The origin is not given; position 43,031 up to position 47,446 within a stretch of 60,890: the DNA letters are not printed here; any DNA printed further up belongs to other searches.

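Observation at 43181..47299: A 1372-aa membrane-anchored protein with three repeated Rossmann/ThuA-like modules lies directly downstream of the pilus genes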

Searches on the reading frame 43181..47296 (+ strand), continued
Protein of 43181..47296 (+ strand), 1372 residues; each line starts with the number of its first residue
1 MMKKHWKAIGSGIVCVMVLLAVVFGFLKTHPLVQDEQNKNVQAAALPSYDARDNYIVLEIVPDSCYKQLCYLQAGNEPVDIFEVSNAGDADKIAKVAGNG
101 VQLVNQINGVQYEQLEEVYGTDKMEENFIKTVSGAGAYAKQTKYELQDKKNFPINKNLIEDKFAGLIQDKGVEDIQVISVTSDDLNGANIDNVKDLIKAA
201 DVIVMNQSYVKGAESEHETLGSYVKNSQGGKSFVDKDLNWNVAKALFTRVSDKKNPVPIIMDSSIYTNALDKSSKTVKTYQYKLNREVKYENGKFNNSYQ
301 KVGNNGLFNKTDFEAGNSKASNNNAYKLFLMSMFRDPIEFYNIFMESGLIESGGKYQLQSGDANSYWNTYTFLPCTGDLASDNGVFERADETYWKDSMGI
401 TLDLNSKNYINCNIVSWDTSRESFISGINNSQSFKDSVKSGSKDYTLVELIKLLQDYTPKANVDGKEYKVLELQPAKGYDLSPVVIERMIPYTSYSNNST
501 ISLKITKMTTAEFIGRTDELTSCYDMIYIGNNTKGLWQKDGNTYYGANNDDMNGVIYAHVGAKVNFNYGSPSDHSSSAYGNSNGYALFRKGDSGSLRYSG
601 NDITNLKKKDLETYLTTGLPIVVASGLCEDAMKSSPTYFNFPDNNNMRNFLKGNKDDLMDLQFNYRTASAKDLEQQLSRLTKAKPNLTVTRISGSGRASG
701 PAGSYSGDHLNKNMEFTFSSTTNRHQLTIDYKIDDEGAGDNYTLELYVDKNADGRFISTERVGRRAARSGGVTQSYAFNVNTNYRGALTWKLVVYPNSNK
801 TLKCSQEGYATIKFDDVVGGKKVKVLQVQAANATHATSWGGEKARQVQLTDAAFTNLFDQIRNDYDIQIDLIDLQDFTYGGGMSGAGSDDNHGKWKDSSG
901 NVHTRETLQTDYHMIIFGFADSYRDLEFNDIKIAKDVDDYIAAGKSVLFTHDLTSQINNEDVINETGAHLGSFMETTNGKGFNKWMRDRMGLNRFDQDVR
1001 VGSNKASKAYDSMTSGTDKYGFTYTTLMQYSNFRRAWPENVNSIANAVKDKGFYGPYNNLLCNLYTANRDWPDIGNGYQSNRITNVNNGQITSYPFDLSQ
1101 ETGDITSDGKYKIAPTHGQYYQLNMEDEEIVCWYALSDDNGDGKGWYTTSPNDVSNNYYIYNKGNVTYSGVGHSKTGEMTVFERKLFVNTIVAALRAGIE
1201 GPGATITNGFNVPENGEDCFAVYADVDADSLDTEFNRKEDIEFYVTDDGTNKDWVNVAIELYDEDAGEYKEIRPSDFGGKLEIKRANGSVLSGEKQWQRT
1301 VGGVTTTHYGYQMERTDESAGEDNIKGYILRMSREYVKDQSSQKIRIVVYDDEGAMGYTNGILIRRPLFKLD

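Call 25: find_related_loci(query=A1, collection=genome_contigs, flank=10000)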
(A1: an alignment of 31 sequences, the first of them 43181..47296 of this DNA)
Query A1 (1372 aa) in genome_contigs; peptide patterns used: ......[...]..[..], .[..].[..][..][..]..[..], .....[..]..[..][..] (x = any residue, [..] = any of these).
546 stretches matched a pattern; 524 encode a relative of the query (tblastn E <= 1e-3); the best 80 are kept; 80 distinct loci.
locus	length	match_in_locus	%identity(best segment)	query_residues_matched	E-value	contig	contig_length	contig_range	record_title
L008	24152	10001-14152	75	1-1372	0e+0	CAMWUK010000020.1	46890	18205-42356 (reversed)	MAG TPA_asm: uncultured Clostridiaceae bacterium isolate SRR14411333_bin.4_metawrap_v1.3_MAG genome assembly, contig: NO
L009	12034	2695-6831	75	1-1372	0e+0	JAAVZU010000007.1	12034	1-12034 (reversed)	MAG: Lachnospiraceae bacterium isolate ABMPRH_325_0 k141_128436, whole genome shotgun sequence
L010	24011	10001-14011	49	1-1372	0e+0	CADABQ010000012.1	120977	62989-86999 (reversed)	MAG: uncultured Lachnospiraceae bacterium isolate RUG13148 genome assembly, contig: RUG13148_asm_12, whole genome shotgu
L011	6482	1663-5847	47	2-1372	0e+0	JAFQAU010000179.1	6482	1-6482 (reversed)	MAG: Lachnospiraceae bacterium isolate RGIG1650 Goat_Cecum-1__c477659, whole genome shotgun sequence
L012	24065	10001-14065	48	1-1372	0e+0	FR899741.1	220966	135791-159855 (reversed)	Clostridium sp. CAG:411 genomic scaffold, scf458, whole genome shotgun sequence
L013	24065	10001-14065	48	1-1372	0e+0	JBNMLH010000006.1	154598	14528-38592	MAG: Lachnospiraceae bacterium isolate CM_BacCAG1281.22 k141_52705_length_154598_cov_102.1507, whole genome shotgun sequ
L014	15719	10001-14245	41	2-1372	0e+0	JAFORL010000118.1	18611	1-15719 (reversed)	MAG: Lachnospiraceae bacterium isolate RGIG731 Dairy_cattle_Omasum-3__c513592, whole genome shotgun sequence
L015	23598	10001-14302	41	2-1372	0e+0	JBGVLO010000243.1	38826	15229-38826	MAG: Lachnospiraceae bacterium isolate fecal_MAG_28 fecal_MAG_28_contig_0243, whole genome shotgun sequence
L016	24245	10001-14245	46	1-1372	0e+0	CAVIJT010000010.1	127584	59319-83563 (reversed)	Lachnospiraceae bacterium isolate H07634-L1_cleanbin_000023 genome assembly, contig: Spades_H07634-L1_contig_64, whole g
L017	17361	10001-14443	33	1-1372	0e+0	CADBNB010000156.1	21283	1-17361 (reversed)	MAG: uncultured Lachnospiraceae bacterium isolate RUG14116 genome assembly, contig: RUG14116_asm_156, whole genome shotg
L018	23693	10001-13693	32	2-1248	2e-153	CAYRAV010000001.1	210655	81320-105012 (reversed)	MAG TPA_asm: uncultured Lachnospiraceae bacterium isolate ERP125879_co2_176 genome assembly, contig: NODE_5_length_21065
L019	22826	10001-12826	31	232-1248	1e-102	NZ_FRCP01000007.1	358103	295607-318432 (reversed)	Anaerosporobacter mobilis DSM 15930, whole genome shotgun sequence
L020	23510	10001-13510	28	55-1208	3e-102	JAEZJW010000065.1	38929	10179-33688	MAG: Bacillota bacterium isolate OH_CDB_252 k127_1875305, whole genome shotgun sequence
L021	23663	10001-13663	27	13-1208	5e-102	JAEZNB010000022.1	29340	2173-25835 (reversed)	MAG: Bacillota bacterium isolate OH_CFB_136 k127_254492, whole genome shotgun sequence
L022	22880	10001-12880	31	232-1268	2e-101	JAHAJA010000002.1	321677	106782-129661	MAG: Clostridiales bacterium isolate L3_098_000G1_dasL3_098_000G1_metabat.metabat.68 L3_098_000G1_scaffold_5, whole geno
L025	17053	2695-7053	26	6-1372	2e-86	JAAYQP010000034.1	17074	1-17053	MAG: Clostridiales bacterium isolate AS22ysBPME_71 18761_AS22, whole genome shotgun sequence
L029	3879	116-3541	27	155-1372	5e-84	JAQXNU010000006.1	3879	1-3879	MAG: Clostridiales bacterium isolate SUG1361 k141_247953, whole genome shotgun sequence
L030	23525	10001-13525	27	195-1372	1e-82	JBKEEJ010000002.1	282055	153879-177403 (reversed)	MAG: Lachnoclostridium sp. isolate UW_FK_ANA1_1 LacMBR1_d7_pb32, whole genome shotgun sequence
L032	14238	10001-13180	27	309-1372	7e-82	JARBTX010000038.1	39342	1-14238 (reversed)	MAG: Anaerocolumna sp. isolate L_E1_T20_C_bin.29 scaffold_1398, whole genome shotgun sequence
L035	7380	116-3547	26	155-1372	4e-80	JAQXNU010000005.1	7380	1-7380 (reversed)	MAG: Clostridiales bacterium isolate SUG1361 k141_247509, whole genome shotgun sequence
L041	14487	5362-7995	29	466-1372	1e-76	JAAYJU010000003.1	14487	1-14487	MAG: Clostridiales bacterium isolate AS10tlH2TH_329 2700_AS10, whole genome shotgun sequence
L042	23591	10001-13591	26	51-1372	4e-76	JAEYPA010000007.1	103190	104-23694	MAG: Bacillota bacterium isolate OH_CBB_175 k127_1062915, whole genome shotgun sequence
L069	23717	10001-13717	28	203-1372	6e-67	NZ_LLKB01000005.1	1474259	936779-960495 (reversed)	Butyribacter intestini strain TF01-11 TF01-11.Scaf2, whole genome shotgun sequence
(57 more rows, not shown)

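Call 39: search_protein_families(library=pfam, alignment_id=A1, max_evalue=1)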
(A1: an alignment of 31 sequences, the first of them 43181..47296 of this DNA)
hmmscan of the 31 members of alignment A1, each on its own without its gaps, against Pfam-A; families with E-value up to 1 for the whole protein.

A. member 1, window:43181-47296:+ (1372 aa): 1 family
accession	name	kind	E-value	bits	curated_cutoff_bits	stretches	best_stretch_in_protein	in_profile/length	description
PF16480.10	DUF5057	-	1.4e-67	229.2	27.9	1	601-952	1-378/378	Domain of unknown function (DUF5057)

B. families by the number of members that match (of 31 scanned): 26 families (the first 25 are shown)
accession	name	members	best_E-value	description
PF16480.10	DUF5057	31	3.2e-108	Domain of unknown function (DUF5057)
PF20009.4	GEVED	10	0.0026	GEVED domain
PF24154.1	Tis1_ImmP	2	0.0095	Tis1 immunity protein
PF19503.4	DUF6037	1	0.003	Family of unknown function (DUF6037)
PF21466.3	GH101_dom-5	1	0.004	Endo-alpha-N-acetylgalactosaminidase, domain 5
PF04525.18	LOR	1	0.0045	LURP-one-related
PF13519.12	VWA_2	1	0.012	von Willebrand factor type A domain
PF25293.1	Beta-prop_EMC1_N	1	0.04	EMC1 N-terminal beta-propeller domain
PF10031.14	DUF2273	1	0.045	Small integral membrane protein (DUF2273)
PF19081.6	Ig_7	1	0.06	Ig-like domain CHU_C associated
PF07732.21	Cu-oxidase_3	1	0.066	Multicopper oxidase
PF19305.4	MmgE_PrpD_C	1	0.081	MmgE/PrpD C-terminal domain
PF14534.12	DUF4440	1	0.089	Domain of unknown function (DUF4440)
PF13256.11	DUF4047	1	0.098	Domain of unknown function (DUF4047)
PF00052.24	Laminin_B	1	0.1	Laminin B (Domain IV)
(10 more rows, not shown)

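Call 40: search_solved_structures(query=A1, max_evalue=10, show_alignments=3)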
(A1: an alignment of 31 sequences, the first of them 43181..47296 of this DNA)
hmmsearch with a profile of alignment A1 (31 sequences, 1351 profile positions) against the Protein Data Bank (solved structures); distinct sequences matched with E-value up to 10: 4.
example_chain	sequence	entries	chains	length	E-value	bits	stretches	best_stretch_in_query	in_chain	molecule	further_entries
7tch_B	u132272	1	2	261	0.19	12.7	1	576-628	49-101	Bacitracin export ATP-binding protein BceA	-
7tcg_B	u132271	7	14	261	0.2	12.6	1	576-628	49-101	Bacitracin export ATP-binding protein BceA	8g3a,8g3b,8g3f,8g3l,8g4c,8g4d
8s5g_B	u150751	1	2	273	0.21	12.6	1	576-628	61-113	Bacitracin export ATP-binding protein BceA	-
1vhg_A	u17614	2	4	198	1.4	9.9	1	584-636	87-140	ADP compounds hydrolase nudE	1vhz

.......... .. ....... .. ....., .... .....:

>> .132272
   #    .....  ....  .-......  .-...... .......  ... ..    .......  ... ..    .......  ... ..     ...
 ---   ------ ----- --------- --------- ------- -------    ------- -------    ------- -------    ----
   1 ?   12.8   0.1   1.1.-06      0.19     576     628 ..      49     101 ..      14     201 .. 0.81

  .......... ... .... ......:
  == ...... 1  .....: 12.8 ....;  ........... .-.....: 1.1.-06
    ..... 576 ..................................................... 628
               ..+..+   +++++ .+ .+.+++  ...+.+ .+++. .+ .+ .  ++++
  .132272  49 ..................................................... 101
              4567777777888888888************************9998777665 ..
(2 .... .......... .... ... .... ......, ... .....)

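Call 48: find_homologous_proteins(query=A1, max_evalue=0.00001)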
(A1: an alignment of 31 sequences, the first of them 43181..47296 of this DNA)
Query A1 (31 sequences) (1372 aa, profile of the alignment): 38 proteins with E <= 0.00001 among 8000 candidates.
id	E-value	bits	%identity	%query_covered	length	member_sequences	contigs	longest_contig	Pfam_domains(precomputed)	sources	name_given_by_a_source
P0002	0.0e+0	2028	95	100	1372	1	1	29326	-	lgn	-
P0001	0.0e+0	2027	98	100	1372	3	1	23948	-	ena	-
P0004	0.0e+0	2016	79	100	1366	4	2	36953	-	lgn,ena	-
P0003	0.0e+0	2015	89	100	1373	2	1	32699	-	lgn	-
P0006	0.0e+0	1999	76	100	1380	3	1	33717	-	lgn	-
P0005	0.0e+0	1967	77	100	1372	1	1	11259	-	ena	-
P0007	0.0e+0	1964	75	100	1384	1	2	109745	-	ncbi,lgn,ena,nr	ncbi:MAG: DUF5057 domain-containing protein [Lachnospiraceae bacterium]|nr:DUF5057 domain-containing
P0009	0.0e+0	1950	67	100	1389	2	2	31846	-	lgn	-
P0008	0.0e+0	1943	70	100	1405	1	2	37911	-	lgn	-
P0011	0.0e+0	1919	49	100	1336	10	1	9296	-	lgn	-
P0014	0.0e+0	1904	48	100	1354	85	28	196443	-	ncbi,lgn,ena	-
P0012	0.0e+0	1896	48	100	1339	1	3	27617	-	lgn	-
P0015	0.0e+0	1873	47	100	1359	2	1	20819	-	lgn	-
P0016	0.0e+0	1851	47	100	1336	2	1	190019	-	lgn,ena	-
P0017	0.0e+0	1843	46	100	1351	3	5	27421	-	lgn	-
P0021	0.0e+0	1737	44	100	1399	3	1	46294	-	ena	-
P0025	0.0e+0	1693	41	100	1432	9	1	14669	PF16480.11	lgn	-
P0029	0.0e+0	1544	38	100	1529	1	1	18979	-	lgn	-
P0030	0.0e+0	1042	27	88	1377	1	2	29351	PF16480.11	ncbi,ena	-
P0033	2.7e-257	875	27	78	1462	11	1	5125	-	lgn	-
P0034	8.2e-160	552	26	54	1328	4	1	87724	-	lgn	-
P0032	6.2e-137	477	30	35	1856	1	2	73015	-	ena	-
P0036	5.1e-71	258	39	9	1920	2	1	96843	-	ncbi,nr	ncbi:MAG: DUF5057 domain-containing protein [Clostridium sp.]|nr:DUF5057 domain-containing protein [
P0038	2.0e-51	193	25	27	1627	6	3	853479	-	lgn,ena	-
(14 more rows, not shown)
